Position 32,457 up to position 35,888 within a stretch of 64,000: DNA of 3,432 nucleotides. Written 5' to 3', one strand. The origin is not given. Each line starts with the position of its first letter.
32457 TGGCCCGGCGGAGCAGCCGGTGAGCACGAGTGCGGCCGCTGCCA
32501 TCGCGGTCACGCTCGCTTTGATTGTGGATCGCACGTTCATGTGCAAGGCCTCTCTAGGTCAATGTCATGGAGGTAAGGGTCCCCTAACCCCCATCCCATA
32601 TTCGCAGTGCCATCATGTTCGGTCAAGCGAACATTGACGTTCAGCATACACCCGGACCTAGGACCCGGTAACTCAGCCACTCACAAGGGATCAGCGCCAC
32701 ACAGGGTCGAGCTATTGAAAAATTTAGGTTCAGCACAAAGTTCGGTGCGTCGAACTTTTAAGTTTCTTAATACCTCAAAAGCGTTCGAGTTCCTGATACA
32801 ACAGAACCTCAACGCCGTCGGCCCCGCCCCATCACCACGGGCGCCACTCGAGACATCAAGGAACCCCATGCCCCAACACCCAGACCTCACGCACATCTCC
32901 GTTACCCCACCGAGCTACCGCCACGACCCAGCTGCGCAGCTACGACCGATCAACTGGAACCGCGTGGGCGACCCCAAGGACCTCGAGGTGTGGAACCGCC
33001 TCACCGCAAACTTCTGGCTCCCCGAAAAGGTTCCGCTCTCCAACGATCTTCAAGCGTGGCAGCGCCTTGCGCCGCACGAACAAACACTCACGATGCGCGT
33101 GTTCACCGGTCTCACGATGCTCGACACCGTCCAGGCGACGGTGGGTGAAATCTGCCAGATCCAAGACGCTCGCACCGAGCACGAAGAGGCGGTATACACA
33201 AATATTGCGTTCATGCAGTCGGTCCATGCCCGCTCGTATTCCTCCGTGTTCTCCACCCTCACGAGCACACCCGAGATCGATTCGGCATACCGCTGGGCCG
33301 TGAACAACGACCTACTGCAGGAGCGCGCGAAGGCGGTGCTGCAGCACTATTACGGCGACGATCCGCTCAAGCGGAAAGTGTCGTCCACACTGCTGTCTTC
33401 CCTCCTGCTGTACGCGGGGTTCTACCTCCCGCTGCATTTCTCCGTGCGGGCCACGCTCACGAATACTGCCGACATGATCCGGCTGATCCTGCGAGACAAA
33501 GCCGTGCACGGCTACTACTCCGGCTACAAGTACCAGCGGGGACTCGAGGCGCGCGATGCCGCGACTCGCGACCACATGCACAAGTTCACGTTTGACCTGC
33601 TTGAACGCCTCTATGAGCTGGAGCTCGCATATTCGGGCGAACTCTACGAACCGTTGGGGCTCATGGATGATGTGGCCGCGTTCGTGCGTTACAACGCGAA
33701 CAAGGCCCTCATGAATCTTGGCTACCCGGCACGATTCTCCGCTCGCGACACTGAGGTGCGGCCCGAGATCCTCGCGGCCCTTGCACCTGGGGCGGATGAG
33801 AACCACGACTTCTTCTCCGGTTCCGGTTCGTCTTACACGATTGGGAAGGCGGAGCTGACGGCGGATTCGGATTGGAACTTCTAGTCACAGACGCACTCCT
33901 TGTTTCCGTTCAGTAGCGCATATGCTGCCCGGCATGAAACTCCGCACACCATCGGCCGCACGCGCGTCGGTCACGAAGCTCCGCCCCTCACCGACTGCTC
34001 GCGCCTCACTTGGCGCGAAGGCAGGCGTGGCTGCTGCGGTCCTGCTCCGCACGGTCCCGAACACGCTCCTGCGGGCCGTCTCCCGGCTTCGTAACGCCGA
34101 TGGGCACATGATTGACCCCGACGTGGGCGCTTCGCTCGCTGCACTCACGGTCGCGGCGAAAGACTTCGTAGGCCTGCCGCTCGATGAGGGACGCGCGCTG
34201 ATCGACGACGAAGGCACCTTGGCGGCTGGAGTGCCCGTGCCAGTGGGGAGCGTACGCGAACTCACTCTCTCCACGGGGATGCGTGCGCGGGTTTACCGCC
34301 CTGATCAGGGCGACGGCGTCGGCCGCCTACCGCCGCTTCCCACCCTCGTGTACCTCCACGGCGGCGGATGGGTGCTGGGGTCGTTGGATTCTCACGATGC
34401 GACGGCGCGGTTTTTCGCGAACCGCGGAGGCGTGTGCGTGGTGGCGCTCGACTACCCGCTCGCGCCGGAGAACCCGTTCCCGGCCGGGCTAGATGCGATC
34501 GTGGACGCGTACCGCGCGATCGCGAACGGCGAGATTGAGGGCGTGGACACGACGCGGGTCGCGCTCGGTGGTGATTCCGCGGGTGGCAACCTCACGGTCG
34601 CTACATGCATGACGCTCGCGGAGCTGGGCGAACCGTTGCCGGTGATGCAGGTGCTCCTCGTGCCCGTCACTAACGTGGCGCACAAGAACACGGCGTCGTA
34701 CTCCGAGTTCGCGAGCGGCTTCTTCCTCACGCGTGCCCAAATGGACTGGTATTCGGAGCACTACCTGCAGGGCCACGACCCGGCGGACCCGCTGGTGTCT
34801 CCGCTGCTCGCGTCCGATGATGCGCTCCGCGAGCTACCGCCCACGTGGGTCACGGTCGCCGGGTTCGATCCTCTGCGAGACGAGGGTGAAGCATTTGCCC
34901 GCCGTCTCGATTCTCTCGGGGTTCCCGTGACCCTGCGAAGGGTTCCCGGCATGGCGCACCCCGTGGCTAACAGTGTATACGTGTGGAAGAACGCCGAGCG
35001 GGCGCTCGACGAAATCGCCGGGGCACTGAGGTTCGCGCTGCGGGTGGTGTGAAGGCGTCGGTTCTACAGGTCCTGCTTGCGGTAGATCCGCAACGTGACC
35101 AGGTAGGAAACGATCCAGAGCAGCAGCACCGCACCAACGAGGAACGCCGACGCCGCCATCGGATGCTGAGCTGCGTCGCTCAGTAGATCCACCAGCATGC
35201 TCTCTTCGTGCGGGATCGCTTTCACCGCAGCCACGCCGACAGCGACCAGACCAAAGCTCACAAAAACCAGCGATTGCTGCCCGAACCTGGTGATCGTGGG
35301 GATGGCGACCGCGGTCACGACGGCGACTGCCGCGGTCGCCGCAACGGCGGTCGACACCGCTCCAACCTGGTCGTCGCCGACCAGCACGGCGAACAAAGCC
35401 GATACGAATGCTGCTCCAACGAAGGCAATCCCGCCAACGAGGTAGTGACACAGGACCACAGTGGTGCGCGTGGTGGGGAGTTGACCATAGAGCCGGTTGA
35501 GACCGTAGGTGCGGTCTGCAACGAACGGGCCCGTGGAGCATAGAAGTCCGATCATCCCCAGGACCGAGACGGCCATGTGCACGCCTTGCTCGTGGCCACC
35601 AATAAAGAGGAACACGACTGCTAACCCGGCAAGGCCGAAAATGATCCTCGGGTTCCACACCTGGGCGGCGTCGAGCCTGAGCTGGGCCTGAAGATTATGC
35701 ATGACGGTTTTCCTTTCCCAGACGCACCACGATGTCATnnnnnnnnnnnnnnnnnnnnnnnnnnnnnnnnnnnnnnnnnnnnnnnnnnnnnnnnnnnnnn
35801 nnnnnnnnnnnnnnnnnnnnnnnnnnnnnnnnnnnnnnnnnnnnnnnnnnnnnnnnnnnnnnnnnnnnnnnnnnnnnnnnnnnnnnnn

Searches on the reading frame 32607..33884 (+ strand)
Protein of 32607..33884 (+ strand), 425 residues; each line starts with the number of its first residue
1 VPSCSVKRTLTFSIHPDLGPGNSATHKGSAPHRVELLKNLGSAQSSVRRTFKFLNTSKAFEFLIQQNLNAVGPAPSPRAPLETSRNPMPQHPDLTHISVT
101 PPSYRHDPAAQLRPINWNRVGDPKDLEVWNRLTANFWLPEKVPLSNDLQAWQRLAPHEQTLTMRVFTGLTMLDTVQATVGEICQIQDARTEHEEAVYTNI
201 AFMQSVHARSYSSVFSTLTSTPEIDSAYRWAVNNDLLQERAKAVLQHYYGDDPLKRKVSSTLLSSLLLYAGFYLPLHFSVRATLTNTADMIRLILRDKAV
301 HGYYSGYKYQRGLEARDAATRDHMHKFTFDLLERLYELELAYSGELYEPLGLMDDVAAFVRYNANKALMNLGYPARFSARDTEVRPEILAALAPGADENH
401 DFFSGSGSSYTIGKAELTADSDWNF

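Call 101: search_protein_families(library=pfam, proteins=[window:32607-33884:+], max_evalue=0.001)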
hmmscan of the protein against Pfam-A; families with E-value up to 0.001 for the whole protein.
window:32607-33884:+ (425 aa): 1 family
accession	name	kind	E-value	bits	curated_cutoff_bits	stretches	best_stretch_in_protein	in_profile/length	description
PF00268.27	Ribonuc_red_sm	-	3.7e-79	266.5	33.6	1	115-380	2-277/281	Ribonucleotide reductase, small chain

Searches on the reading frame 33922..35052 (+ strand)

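Call 101: search_protein_families(library=pfam, proteins=[window:33922-35052:+], max_evalue=0.001)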
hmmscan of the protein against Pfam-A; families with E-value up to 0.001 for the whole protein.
window:33922-35052:+ (376 aa): 4 families
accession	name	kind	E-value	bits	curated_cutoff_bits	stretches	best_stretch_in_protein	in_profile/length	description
PF07859.19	Abhydrolase_3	-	3.7e-66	223.3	25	1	142-348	1-208/210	alpha/beta hydrolase fold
PF20434.5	BD-FAE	-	8e-10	39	26.8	1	138-230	12-108/215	BD-FAE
PF00135.34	COesterase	-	0.00029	20.4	27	1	138-180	102-142/515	Carboxylesterase family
PF10340.15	Say1_Mug180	-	0.00068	19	21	1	140-256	123-241/374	Steryl acetyl hydrolase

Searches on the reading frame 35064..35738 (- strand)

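Call 101: search_protein_families(library=pfam, proteins=[window:35064-35738:-], max_evalue=0.001)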
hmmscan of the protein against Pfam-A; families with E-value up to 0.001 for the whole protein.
window:35064-35738:- (224 aa): 1 family
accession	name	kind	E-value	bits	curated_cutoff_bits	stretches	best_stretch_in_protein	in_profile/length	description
PF13346.12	ABC2_membrane_5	-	4.7e-16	59.4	25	1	25-219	8-204/205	ABC-2 family transporter protein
